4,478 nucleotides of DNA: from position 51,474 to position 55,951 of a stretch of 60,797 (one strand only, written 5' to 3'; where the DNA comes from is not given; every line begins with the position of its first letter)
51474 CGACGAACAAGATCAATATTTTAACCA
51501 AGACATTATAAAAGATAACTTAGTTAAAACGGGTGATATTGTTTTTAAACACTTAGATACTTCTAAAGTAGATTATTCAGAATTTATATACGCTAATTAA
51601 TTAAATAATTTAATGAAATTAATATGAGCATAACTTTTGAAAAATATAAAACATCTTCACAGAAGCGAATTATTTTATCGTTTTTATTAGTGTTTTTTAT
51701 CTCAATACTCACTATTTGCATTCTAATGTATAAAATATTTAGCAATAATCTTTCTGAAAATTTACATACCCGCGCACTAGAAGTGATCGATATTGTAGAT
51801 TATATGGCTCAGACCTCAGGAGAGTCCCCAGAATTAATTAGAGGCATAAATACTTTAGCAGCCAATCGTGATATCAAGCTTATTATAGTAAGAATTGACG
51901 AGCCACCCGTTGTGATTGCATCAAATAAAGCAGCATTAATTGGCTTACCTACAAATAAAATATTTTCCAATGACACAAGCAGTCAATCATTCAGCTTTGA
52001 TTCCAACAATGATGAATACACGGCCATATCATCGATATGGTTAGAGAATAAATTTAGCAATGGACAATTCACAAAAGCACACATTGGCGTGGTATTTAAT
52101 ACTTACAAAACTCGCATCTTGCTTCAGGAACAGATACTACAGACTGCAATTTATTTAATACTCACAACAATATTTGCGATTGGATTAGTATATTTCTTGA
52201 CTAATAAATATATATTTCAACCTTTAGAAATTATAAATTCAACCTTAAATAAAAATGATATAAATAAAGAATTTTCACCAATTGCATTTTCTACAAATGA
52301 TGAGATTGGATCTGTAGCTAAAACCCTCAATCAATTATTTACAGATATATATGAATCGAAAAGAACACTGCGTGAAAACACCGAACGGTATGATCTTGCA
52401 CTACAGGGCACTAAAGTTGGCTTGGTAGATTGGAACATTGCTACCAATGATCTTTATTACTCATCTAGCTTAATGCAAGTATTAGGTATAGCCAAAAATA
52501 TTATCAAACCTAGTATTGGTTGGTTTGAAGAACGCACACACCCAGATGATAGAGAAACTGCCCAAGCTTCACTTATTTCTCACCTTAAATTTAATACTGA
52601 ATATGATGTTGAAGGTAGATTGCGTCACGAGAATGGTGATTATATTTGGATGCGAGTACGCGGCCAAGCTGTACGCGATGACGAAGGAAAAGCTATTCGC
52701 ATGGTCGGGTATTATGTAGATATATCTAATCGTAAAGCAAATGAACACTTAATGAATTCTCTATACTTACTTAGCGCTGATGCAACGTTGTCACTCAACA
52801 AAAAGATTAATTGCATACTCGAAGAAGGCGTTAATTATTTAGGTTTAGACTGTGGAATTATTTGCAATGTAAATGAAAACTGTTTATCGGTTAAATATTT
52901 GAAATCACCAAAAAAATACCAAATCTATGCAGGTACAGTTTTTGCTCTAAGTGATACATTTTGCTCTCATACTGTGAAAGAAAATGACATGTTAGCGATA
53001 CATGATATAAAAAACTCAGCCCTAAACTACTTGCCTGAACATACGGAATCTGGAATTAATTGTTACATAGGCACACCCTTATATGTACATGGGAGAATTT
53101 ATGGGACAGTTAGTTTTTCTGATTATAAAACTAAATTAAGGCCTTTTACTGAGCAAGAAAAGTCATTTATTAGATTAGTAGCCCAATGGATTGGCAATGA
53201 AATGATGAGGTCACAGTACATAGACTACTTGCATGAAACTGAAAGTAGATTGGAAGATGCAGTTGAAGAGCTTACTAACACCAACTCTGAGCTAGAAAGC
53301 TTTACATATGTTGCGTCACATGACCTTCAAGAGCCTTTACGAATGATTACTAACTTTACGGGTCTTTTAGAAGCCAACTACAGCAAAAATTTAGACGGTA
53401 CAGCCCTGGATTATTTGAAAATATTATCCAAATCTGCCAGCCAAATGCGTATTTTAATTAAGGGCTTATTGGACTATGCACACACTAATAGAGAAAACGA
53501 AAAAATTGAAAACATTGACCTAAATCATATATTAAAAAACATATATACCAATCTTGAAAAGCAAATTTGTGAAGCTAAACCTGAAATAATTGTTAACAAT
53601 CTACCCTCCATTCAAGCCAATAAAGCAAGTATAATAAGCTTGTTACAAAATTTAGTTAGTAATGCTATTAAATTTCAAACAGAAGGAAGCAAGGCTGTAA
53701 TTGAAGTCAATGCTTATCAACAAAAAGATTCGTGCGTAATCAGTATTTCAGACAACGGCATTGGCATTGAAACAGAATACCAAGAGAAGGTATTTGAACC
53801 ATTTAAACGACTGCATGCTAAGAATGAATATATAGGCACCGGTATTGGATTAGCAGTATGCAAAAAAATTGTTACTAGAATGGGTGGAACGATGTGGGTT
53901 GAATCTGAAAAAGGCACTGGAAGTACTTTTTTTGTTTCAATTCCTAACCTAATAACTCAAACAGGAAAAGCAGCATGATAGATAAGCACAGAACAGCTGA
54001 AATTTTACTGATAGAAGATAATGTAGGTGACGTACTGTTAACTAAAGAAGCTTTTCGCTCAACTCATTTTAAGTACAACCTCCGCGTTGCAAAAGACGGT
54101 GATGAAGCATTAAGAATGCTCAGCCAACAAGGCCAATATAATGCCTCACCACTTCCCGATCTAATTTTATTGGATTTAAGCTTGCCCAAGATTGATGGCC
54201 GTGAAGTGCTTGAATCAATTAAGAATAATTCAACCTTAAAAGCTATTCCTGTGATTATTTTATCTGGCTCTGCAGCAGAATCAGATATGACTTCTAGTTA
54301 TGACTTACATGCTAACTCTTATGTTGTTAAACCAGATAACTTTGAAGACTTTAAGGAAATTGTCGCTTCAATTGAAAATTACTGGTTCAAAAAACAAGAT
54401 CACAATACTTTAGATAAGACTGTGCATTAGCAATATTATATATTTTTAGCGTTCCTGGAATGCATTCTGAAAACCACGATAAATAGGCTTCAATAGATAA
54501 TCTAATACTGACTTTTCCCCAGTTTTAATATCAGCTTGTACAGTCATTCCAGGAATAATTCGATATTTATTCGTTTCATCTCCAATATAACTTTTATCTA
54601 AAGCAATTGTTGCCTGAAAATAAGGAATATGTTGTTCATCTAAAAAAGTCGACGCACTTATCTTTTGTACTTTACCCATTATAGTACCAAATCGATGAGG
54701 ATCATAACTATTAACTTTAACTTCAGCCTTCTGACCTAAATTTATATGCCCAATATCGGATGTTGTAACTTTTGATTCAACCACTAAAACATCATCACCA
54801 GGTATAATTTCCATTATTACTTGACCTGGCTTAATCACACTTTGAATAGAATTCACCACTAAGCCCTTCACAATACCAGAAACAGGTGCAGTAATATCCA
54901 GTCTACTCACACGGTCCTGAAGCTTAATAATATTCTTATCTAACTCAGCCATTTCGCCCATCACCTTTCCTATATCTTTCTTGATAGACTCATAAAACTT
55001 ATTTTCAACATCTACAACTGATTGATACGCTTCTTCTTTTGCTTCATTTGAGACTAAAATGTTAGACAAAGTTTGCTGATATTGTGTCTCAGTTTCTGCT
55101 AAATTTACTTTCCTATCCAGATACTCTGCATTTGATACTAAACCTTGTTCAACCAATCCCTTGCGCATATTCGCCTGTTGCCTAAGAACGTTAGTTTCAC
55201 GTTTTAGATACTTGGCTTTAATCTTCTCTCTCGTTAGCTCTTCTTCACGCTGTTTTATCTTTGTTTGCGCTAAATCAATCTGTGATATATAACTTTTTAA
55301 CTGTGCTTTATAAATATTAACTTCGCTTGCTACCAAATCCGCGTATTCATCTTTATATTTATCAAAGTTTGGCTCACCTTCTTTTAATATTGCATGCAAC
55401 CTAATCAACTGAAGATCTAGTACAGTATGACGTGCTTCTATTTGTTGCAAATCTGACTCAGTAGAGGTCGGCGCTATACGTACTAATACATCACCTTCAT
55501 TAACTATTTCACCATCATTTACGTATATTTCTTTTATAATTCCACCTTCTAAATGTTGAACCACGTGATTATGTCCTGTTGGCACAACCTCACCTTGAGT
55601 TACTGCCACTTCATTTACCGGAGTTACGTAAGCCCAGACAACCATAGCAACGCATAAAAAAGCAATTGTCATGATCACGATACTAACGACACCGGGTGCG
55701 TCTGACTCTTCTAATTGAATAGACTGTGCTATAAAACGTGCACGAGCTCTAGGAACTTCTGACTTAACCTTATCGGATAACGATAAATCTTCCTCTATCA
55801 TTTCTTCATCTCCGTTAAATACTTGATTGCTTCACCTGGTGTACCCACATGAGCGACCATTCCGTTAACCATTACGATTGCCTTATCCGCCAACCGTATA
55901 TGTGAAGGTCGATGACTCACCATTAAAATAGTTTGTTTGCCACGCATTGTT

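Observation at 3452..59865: Eight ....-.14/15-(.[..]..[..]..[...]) promoters: an expanded FliA regulon readable from the DNA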

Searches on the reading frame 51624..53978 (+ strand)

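Call 6: search_protein_families(library=pfam, proteins=[window:51624-53978:+])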
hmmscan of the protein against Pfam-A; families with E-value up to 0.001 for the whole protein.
window:51624-53978:+ (784 aa): 8 families
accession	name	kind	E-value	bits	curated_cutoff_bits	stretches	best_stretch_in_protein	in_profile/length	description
PF02518.31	HATPase_c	-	2.8e-28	99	26.4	1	669-774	5-108/111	Histidine kinase-, DNA gyrase B-, and HSP90-like ATPase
PF08447.18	PAS_3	-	1.4e-17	64.2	25.6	1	277-363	2-88/89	PAS fold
PF01590.32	GAF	-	2.7e-09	38.1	22.4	1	398-526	9-132/133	GAF domain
PF00512.31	HisKA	-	6.5e-08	33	26.9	1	558-620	3-62/66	His Kinase A (phospho-acceptor) domain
PF13185.12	GAF_2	-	2.1e-06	28.4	28.6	1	398-521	11-129/136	GAF domain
PF14501.12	HATPase_c_5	-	1.6e-05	25.2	22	1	667-764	3-93/102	GHKL domain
PF13426.13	PAS_9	-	8.7e-05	23.2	27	1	278-368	15-102/103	PAS domain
PF00989.32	PAS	-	0.00082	19.8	22.6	0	254-358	1-104/113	PAS fold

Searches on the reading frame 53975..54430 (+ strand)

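Call 35: search_protein_families(library=ncbifam, proteins=[window:53975-54430:+], max_evalue=0.01)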
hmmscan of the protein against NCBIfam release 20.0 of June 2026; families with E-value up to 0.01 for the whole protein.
window:53975-54430:+ (151 aa): 86 families (the best 25 are shown)
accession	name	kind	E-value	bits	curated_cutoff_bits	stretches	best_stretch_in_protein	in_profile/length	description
TIGR02154.1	PhoB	equivalog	3e-15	56.2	296.2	1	7-143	2-126/226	phosphate regulon transcriptional regulator PhoB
NF045944.1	ResRegRpaBCyano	equivalog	3.7e-13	49.4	330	1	28-136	16-114/229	response regulator transcription factor RpaB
TIGR02875.1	spore_0_A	equivalog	2.2e-12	46.8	200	1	9-134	4-122/262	sporulation transcription factor Spo0A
NF007135.0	PRK09581.1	equivalog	4.2e-12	45.6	474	1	7-121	2-107/457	PleD family two-component system response regulator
TIGR01387.1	cztR_silR_copR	subfamily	8.2e-12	45.2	279.2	1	11-141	2-118/218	heavy metal response regulator transcription factor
NF041866.1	EpsW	equivalog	1.3e-11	44.2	200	1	10-132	8-123/131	exopolysaccharide biosynthesis response regulator EpsW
NF040689.1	MtrAB_MtrA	equivalog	1.3e-11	44.2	300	1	33-141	22-117/219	MtrAB system response regulator MtrA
NF053854.1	RespRegPhoBBctds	equivalog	2.4e-11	43.5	270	1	30-134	19-112/225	two-component system response regulator PhoB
NF040534.1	resp_reg_YycF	equivalog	2.9e-11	43.1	340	1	28-143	19-121/231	response regulator YycF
NF041733.1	resp_reg_CseB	equivalog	3.5e-11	42.9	350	1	9-122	2-103/228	two-component system response regulator CseB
NF007969.0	PRK10693.1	equivalog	1.1e-10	41.1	329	1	8-131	8-121/337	two-component system response regulator RssB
NF008199.0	PRK10955.1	equivalog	1.5e-10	41.4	341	1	9-135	3-113/232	envelope stress response regulator transcription factor CpxR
NF045505.1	RR_RssB_Pseudo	equivalog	4.1e-10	39.3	700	1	58-125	47-110/394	two-component system response regulator RssB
NF051850.1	RespRegRprY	equivalog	4.5e-10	39.3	370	1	9-131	6-117/234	response regulator transcription factor RprY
NF007820.0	PRK10529.1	equivalog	6.2e-10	38.9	325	1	53-124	37-106/225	two-component system response regulator KdpE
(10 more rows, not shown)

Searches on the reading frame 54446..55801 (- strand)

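Call 7: search_protein_families(library=ncbifam, proteins=[window:54446-55801:-])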
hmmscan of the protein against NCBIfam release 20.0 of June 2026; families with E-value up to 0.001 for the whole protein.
window:54446-55801:- (451 aa): 10 families
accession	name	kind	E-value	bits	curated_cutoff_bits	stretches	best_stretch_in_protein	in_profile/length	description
TIGR01843.1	type_I_hlyD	subfamily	8.5e-115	384.1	208.65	1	39-451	4-422/422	HlyD family type I secretion periplasmic adaptor subunit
TIGR00998.1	8a0101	subfamily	1.5e-20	73.5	390.8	1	42-398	6-298/334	EmrA/EmrK family multidrug efflux transporter periplasmic adaptor subunit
TIGR01730.1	RND_mfp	subfamily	1.5e-15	57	94.9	2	80-196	28-139/322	efflux RND transporter periplasmic adaptor subunit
TIGR01000.1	bacteriocin_acc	subfamily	1.7e-14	53.6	258.85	2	40-204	22-179/457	bacteriocin secretion accessory protein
TIGR03794.1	NHLM_micro_HlyD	equivalog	4.4e-12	45.6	156.2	1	42-383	22-338/421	NHLP bacteriocin system secretion protein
NF007785.0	PRK10476.1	equivalog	3.2e-10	39.4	376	2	38-132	13-102/347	multidrug transporter subunit MdtN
TIGR02971.1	heterocyst_DevB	subfamily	8.8e-08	31.9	129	1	146-382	47-279/327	ABC exporter membrane fusion protein, DevB family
NF011715.0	PRK15136.1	equivalog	1e-05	24.3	563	0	41-217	24-188/390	multidrug efflux MFS transporter periplasmic adaptor subunit EmrA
NF002939.0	PRK03598.1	equivalog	0.00053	19.2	393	0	165-369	86-271/332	secretion protein HlyD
NF006079.0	PRK08225.1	equivalog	0.00063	19.7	95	1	85-109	45-69/70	acetyl-CoA carboxylase biotin carboxyl carrier protein subunit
